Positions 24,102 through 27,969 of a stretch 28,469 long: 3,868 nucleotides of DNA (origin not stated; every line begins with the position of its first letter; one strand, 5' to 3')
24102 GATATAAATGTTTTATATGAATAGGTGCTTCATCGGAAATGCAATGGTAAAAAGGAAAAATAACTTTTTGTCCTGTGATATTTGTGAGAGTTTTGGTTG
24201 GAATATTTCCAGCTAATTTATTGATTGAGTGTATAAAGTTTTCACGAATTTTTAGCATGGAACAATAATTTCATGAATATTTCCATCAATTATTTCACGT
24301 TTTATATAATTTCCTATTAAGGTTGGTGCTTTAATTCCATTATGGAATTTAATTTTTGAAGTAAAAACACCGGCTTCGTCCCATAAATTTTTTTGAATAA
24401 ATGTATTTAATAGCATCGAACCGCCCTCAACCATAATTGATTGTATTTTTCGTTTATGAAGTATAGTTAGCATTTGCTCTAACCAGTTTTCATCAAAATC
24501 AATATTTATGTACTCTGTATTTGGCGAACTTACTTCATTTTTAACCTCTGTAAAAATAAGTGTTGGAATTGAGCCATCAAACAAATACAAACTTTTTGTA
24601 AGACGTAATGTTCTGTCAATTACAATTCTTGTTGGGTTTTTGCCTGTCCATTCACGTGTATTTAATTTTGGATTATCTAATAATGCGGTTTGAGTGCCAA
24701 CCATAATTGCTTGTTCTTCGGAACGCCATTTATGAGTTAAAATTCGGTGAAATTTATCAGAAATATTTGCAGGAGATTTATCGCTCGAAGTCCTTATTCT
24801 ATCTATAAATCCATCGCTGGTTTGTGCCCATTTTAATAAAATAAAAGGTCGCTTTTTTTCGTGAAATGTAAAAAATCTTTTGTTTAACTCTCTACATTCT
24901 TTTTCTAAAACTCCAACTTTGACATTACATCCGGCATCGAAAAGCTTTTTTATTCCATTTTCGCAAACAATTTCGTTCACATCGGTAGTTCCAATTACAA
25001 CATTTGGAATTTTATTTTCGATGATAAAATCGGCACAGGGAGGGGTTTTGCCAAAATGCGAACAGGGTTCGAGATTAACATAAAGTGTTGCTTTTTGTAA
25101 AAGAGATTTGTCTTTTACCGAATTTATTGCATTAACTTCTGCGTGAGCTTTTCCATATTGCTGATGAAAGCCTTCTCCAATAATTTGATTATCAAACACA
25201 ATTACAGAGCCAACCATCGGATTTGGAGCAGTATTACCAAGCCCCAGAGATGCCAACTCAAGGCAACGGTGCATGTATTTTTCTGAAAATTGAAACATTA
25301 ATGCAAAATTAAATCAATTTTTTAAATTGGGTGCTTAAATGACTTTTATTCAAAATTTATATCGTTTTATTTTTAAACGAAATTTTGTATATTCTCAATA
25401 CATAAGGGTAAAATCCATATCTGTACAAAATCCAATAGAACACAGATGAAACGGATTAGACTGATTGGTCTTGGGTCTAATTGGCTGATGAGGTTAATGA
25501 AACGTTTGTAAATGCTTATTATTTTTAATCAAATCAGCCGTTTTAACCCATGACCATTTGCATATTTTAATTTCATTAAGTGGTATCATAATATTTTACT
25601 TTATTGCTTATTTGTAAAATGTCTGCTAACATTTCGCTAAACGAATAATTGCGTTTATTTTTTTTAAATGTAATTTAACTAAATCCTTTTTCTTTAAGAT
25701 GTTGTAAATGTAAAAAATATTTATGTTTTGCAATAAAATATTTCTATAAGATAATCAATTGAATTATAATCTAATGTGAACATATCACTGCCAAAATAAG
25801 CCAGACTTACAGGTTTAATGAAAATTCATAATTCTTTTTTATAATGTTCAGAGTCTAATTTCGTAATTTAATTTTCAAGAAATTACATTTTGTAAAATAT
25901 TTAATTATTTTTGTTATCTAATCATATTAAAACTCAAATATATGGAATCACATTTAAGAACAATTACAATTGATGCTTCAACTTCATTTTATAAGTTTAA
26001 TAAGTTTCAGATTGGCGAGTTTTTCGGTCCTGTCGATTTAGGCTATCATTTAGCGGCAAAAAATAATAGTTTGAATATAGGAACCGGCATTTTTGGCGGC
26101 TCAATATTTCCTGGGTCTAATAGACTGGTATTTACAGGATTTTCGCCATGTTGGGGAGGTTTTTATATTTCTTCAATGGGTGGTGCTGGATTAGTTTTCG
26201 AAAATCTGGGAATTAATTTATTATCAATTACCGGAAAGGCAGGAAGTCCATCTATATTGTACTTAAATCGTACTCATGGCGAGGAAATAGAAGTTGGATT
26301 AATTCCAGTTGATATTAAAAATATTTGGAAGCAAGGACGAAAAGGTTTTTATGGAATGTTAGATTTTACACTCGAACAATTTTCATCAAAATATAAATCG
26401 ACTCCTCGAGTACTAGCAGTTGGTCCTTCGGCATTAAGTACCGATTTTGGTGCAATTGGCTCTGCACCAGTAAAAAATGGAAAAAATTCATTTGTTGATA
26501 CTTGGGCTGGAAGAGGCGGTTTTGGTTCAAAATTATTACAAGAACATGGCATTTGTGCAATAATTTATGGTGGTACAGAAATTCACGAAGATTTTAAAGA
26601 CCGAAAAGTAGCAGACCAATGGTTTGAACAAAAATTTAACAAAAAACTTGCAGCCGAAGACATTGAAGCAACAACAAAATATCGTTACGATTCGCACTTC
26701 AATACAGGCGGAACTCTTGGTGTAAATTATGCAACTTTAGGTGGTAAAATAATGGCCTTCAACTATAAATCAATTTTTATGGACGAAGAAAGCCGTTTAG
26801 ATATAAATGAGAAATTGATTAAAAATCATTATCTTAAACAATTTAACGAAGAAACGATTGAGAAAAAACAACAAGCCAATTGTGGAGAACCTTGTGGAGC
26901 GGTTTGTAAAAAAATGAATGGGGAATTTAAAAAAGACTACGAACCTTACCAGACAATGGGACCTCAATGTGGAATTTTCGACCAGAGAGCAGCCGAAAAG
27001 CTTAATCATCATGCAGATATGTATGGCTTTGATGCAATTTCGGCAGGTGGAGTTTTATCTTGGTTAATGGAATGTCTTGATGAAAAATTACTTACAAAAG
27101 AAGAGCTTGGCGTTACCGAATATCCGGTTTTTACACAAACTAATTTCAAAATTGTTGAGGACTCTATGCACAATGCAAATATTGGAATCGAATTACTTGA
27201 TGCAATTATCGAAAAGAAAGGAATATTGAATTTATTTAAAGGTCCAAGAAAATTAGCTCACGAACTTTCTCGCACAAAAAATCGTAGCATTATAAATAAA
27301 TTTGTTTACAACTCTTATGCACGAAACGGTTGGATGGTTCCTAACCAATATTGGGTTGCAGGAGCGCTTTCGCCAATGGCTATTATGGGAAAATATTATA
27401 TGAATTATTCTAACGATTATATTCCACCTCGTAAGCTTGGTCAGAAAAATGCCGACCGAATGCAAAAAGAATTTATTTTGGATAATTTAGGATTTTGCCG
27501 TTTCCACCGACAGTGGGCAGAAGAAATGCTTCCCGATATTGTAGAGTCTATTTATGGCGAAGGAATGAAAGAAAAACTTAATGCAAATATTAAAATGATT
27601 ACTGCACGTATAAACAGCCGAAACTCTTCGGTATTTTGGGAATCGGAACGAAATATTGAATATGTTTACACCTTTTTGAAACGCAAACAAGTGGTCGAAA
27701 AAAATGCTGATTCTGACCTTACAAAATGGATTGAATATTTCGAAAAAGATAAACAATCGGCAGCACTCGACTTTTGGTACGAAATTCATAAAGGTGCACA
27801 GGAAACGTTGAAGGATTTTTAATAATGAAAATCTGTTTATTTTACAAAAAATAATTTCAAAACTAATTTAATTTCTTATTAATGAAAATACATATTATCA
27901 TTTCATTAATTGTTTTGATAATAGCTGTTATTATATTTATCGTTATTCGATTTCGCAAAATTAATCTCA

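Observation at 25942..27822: Archaeal-type GAPOR (glyceraldehyde-3-phosphate:ferredoxin oxidoreductase)-like enzyme in a Bacteroidota genome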

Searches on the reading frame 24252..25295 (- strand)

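Call 18: search_protein_families(library=pfam, proteins=[window:24252-25295:-])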
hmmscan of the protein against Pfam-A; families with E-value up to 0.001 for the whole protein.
window:24252-25295:- (347 aa): 4 families
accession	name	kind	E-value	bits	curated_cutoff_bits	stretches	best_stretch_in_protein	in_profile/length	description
PF01872.23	RibD_C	-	2.9e-28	99.5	24.1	1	150-311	1-159/197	RibD C-terminal domain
PF00383.29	dCMP_cyt_deam_1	-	1.2e-18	67.3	25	1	4-103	4-102/102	Cytidine and deoxycytidylate deaminase zinc-binding region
PF14437.12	MafB19-deam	-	9.4e-15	55.2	27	1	6-143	5-139/142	MafB19-like deaminase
PF18785.7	Inv-AAD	-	0.00021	21.6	26.5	1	36-133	10-123/129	Invertebrate-AID/APOBEC-deaminase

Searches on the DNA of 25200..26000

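Call 50: search_rna_families(source=window, start=25200, end=26000, threshold=evalue, max_evalue=1)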
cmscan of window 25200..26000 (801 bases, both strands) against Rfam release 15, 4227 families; matches with E-value up to 1: 2.
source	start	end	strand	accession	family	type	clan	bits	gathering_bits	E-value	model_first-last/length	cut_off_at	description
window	25465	25557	+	RF04145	MIR8706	Gene; miRNA;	-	24.2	95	0.04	1-101/101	no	MIR8706 microRNA precursor family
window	25466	25556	+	RF03743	MIR7696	Gene; miRNA;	-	19.5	83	0.83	1-88/88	no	MIR7696 microRNA precursor family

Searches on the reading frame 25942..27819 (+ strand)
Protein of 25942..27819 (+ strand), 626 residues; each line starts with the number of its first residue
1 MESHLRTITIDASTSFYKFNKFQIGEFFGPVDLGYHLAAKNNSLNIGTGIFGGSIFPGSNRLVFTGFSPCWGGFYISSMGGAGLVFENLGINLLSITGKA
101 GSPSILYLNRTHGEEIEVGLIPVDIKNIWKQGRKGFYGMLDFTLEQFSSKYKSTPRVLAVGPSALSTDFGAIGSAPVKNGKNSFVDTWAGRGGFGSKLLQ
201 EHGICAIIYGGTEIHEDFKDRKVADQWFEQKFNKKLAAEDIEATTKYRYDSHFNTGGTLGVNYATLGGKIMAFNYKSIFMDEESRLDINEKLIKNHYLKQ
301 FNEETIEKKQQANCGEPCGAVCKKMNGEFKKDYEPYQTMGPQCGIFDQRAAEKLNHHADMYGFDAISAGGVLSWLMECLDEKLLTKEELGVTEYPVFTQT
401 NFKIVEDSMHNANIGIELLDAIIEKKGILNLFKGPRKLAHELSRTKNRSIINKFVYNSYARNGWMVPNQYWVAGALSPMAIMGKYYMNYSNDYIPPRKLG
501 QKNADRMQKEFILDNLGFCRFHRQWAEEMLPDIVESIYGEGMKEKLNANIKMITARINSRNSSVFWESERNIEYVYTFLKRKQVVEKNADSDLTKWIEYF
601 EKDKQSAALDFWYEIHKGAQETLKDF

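Call 4: search_protein_families(library=pfam, proteins=[window:25942-27819:+], max_evalue=0.01)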
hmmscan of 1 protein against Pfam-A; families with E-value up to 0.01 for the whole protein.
window:25942-27819:+ (626 aa): 2 families
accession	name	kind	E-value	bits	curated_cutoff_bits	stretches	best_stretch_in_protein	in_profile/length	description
PF01314.23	AFOR_C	-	3.1e-21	76.4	27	1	256-544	24-305/385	Aldehyde ferredoxin oxidoreductase, domains 2 & 3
PF02730.20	AFOR_N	-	5.1e-15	56.2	29.8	1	33-211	43-198/199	Aldehyde ferredoxin oxidoreductase, N-terminal domain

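Call 5: search_protein_families(library=ncbifam, proteins=[window:25942-27819:+], max_evalue=0.01)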
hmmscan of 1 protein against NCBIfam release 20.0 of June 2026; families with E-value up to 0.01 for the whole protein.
window:25942-27819:+ (626 aa): 1 family
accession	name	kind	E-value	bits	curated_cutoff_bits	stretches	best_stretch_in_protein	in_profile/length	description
NF040818.1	GAPOR_Arch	equivalog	1.1e-103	347.8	1300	1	41-612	51-637/654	glyceraldehyde-3-phosphate:ferredoxin oxidoreductase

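Call 6: search_solved_structures(query=window:25942-27819:+, max_evalue=1, show_alignments=2)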
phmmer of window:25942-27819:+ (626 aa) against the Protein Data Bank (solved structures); distinct sequences matched with E-value up to 1: 10.
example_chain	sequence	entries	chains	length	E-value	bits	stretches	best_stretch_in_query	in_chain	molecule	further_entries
1b25_A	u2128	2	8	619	2.9e-08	36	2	309-426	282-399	PROTEIN (FORMALDEHYDE FERREDOXIN OXIDOREDUCTASE) | FORMALDEHYDE FERREDOXIN OXIDOREDUCTASE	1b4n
9mqx_D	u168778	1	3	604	7.4e-08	34.6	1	39-418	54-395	Aldehyde:ferredoxin oxidoreductase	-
1aor_A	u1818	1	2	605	6.8e-07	31.5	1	314-403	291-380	ALDEHYDE FERREDOXIN OXIDOREDUCTASE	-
9g7j_A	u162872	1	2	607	2e-05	26.6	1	10-389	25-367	Aldehyde ferredoxin oxidoreductase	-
6x6u_A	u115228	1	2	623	6.3e-05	25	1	331-391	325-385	Formaldehyde:ferredoxin oxidoreductase wor5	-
6x1o_A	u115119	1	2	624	6.3e-05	24.9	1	331-391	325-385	Formaldehyde:ferredoxin oxidoreductase wor5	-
8c0z_A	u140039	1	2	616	0.31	12.7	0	332-392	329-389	Aldehyde:ferredoxin oxidoreductase,tungsten-containing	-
6m15_B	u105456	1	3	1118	0.66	11.7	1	370-491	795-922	Spike glycoprotein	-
6m39_A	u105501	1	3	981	0.9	11.2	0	389-491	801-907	Spike glycoprotein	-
6m16_B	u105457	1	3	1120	0.94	11.2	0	389-493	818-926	Spike glycoprotein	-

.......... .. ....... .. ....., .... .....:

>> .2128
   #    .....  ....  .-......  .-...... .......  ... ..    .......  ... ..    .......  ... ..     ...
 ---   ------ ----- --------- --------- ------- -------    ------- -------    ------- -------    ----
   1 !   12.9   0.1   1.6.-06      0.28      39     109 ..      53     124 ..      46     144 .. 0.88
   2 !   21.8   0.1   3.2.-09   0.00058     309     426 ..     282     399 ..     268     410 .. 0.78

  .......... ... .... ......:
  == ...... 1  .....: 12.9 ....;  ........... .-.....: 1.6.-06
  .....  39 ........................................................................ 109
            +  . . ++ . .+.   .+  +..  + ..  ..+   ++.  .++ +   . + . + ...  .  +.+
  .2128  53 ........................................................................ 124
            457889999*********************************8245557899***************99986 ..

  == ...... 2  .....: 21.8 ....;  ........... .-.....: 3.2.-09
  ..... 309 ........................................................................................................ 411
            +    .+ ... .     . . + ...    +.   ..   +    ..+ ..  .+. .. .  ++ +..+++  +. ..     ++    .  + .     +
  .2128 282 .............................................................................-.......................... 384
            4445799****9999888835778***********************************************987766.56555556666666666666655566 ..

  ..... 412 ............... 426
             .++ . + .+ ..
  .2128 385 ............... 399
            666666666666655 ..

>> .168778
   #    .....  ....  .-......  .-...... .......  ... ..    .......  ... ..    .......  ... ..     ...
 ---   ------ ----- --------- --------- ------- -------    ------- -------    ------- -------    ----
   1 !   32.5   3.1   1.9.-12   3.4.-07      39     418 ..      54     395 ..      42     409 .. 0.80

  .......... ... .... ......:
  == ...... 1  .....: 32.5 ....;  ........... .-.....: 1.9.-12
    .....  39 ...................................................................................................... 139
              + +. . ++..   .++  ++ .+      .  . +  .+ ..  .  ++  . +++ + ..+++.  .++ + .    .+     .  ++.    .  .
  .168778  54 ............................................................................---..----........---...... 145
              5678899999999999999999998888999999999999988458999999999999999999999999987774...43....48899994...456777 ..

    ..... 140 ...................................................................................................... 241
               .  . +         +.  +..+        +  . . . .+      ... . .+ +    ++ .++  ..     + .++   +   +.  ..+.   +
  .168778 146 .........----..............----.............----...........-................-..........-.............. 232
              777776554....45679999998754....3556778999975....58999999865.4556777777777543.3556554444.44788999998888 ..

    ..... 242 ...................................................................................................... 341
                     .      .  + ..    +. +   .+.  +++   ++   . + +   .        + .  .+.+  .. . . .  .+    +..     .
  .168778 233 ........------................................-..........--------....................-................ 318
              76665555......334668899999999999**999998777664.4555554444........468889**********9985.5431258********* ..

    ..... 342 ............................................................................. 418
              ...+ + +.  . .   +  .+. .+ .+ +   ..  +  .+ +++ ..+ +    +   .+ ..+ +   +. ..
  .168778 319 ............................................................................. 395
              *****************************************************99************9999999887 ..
